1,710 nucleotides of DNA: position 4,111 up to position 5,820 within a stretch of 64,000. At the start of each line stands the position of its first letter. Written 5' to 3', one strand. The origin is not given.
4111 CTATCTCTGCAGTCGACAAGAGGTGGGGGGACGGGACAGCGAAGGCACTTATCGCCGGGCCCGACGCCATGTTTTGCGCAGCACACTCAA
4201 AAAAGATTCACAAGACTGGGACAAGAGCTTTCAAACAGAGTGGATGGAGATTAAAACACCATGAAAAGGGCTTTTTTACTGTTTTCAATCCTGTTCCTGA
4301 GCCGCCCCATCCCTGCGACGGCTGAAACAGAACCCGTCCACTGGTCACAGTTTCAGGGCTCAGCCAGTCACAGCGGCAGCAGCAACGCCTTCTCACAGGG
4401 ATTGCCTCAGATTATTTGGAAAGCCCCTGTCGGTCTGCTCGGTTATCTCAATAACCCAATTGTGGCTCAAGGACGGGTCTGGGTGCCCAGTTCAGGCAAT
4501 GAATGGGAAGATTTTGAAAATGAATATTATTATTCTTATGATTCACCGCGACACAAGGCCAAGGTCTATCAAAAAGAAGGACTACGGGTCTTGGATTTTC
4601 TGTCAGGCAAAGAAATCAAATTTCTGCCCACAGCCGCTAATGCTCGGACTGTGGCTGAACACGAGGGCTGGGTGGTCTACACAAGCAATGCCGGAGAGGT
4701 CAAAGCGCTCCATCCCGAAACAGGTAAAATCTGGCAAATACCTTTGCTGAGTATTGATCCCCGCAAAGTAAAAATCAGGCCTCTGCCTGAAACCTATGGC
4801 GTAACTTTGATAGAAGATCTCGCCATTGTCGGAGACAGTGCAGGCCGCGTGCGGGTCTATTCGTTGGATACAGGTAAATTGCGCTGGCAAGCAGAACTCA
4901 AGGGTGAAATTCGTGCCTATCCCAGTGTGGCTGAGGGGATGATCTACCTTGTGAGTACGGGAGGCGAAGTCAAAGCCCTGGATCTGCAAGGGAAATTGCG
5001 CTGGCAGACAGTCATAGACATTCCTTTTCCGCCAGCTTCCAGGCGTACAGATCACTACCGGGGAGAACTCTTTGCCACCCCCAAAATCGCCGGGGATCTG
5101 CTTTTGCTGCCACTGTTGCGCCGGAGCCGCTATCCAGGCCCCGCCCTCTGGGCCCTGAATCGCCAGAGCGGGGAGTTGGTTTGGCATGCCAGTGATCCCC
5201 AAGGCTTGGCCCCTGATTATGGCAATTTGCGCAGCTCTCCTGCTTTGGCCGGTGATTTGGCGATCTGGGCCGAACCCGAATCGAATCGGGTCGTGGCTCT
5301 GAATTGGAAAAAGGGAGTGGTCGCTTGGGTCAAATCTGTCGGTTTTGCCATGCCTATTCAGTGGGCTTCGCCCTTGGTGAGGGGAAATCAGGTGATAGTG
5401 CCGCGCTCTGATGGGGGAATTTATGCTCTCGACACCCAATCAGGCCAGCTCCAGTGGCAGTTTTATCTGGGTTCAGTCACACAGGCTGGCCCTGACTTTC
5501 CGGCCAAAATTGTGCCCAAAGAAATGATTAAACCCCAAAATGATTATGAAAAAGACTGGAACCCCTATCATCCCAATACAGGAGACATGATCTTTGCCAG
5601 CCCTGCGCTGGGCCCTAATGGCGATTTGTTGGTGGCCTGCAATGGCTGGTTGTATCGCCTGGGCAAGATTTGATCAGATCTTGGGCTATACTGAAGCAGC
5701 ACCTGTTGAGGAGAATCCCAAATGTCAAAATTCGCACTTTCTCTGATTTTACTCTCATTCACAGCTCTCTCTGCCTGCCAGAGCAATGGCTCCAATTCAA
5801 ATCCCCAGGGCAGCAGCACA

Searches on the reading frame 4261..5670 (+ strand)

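Call 66: search_protein_families(library=pfam, proteins=[window:4261-5670:+], max_evalue=0.00001)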
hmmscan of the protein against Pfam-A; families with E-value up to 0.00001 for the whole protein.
window:4261-5670:+ (470 aa): 2 families
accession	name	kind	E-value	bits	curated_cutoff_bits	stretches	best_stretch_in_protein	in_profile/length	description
PF13360.13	PQQ_2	-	1.5e-28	100.5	27.6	2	144-264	2-114/233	Outer membrane protein assembly factor BamB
PF13570.13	Beta-prop_ACSF4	-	2.9e-15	56.9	133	1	132-253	16-132/329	Beta-alanine-activating enzyme, beta-propeller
